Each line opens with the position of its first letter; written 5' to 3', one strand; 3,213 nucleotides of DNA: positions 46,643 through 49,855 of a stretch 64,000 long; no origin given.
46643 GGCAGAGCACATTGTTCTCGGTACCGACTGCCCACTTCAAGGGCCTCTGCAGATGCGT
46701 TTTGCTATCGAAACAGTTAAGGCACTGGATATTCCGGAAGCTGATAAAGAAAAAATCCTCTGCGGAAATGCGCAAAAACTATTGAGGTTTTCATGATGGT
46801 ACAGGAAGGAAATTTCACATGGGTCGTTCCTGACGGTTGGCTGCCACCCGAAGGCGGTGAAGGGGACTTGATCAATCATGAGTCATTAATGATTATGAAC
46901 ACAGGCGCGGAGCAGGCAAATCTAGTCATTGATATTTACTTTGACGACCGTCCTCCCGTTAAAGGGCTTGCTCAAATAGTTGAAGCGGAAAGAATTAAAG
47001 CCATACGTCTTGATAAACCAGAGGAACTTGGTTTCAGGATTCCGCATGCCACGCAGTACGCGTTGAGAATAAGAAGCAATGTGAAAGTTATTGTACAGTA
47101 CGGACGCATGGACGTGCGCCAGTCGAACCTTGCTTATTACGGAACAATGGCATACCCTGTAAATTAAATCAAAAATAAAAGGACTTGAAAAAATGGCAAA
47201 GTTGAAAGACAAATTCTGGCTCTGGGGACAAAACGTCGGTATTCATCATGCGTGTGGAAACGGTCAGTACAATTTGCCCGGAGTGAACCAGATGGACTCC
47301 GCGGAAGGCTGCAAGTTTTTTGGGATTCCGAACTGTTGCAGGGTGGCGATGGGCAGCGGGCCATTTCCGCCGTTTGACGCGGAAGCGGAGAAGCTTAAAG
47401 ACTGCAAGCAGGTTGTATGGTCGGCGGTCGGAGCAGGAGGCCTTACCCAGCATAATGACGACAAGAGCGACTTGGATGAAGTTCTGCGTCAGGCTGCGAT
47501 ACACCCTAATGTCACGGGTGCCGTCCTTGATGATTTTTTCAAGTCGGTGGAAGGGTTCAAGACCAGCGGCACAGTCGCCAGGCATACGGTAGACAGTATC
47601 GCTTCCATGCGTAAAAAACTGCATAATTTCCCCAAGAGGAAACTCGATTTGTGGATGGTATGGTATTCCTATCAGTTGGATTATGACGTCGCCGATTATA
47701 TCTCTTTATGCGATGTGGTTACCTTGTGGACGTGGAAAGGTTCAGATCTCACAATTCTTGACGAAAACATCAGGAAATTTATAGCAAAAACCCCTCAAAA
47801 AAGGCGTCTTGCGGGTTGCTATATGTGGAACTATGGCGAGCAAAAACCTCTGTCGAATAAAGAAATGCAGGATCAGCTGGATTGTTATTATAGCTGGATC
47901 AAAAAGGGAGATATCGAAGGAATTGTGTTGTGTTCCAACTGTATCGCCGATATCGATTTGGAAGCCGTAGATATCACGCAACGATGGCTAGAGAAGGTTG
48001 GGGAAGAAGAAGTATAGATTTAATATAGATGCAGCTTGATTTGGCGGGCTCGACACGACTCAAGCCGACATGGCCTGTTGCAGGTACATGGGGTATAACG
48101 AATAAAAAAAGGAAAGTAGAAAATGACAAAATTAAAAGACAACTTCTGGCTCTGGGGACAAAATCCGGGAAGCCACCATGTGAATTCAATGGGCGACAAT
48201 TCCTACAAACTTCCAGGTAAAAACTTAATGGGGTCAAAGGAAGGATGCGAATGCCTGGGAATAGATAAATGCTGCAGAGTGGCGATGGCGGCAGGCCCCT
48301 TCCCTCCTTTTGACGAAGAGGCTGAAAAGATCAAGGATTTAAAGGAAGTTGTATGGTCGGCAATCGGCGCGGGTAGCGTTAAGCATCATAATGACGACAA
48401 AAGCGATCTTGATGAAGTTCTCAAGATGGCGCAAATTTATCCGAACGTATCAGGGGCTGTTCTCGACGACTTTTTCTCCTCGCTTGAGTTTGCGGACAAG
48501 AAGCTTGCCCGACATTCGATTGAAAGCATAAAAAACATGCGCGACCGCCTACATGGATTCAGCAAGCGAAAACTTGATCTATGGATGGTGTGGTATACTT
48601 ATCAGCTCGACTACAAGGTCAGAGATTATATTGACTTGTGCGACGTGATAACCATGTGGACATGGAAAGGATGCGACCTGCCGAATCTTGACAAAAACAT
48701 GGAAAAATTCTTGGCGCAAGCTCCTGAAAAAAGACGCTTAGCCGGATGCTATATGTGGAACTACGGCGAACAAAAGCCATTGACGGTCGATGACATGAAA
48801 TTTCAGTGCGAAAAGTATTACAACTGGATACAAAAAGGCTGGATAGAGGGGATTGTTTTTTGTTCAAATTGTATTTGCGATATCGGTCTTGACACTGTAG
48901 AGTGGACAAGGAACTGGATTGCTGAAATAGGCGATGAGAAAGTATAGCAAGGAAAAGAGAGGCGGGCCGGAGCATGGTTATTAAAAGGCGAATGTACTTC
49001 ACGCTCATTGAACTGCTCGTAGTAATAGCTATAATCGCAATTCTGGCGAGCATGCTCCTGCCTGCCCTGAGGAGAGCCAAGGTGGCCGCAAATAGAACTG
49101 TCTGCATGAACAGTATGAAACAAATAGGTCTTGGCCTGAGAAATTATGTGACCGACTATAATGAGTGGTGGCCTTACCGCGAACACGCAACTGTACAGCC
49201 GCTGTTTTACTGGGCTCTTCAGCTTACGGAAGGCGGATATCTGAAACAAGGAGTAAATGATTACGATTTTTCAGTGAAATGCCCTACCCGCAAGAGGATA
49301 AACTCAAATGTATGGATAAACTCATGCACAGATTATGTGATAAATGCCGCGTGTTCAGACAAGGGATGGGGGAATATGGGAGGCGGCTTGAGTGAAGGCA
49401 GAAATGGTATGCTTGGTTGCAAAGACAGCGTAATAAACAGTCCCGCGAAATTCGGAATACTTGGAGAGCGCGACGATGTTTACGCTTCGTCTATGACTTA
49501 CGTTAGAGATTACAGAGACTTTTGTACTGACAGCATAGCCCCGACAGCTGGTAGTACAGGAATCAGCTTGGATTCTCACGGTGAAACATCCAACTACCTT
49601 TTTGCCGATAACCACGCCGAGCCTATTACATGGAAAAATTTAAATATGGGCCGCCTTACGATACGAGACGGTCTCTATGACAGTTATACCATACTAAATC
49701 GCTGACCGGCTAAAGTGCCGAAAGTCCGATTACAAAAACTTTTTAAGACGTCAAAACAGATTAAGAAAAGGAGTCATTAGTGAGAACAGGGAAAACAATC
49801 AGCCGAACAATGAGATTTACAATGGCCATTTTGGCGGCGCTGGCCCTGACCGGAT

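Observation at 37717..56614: Three repeated 'pseudopilin-like gene followed by large glycan-active lipoprotein' dyads: candidate PVC-type polysaccharide-utilisation module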

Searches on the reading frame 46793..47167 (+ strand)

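Call 8: search_protein_families(library=pfam, proteins=[window:46793-47167:+], max_evalue=0.001)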
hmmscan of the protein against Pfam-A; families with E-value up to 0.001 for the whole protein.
window:46793-47167:+ (124 aa): 1 family
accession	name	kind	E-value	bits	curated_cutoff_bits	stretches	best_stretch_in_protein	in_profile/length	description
PF07100.16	ASRT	-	4.3e-35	120.7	25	1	6-122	2-119/119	Anabaena sensory rhodopsin transducer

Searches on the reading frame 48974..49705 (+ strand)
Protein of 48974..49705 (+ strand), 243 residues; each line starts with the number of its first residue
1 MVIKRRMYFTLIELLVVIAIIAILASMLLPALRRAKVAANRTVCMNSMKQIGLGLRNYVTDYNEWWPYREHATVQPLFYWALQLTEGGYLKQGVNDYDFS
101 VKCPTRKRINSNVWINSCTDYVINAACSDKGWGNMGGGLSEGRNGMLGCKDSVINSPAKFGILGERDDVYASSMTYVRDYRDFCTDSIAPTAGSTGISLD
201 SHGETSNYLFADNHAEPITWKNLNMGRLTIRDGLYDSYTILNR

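Call 5: search_protein_families(library=pfam, proteins=[window:48974-49705:+], max_evalue=0.01)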
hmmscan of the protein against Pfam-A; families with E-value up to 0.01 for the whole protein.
window:48974-49705:+ (243 aa): 2 families
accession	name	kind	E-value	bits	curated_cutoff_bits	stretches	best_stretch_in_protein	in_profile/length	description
PF07596.16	SBP_bac_10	-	0.00015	22.4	23.3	1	34-64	2-32/268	Protein of unknown function (DUF1559)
PF07963.17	N_methyl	-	0.0003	20.7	21.2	1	9-29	7-27/27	Prokaryotic N-terminal methylation motif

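Call 6: search_protein_families(library=ncbifam, proteins=[window:48974-49705:+], max_evalue=0.01)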
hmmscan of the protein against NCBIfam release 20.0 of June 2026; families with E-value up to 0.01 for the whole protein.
window:48974-49705:+ (243 aa): 8 families
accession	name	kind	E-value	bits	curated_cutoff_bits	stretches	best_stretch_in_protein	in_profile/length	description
TIGR01710.1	typeII_sec_gspG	equivalog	3.9e-06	26.9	88.85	1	9-64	3-58/134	type II secretion system major pseudopilin GspG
NF040999.1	pilin_ComGC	equivalog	1.4e-05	25.2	75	1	9-52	4-47/84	competence type IV pilus major pilin ComGC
NF007862.0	PRK10574.1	equivalog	1.6e-05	25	138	1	6-34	4-32/145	prepilin peptidase-dependent pilin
TIGR01708.2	typeII_sec_gspH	equivalog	6.3e-05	23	80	1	9-34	4-29/169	type II secretion system minor pseudopilin GspH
TIGR02532.1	IV_pilin_GFxxxE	domain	9.3e-05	22.1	16.3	1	9-29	4-24/24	prepilin-type N-terminal cleavage/methylation domain-containing protein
NF041013.1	T4P_ComGE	equivalog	0.0002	21.4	49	1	9-34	6-31/83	competence type IV pilus minor pilin ComGE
NF041775.1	typeIV_PilA_Myxo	equivalog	0.00079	19.5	400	1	5-35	9-39/214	type IV pilin protein PilA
TIGR02596.1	TIGR02596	subfamily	0.00084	19.5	70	1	9-32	1-24/196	Verru_Chthon cassette protein D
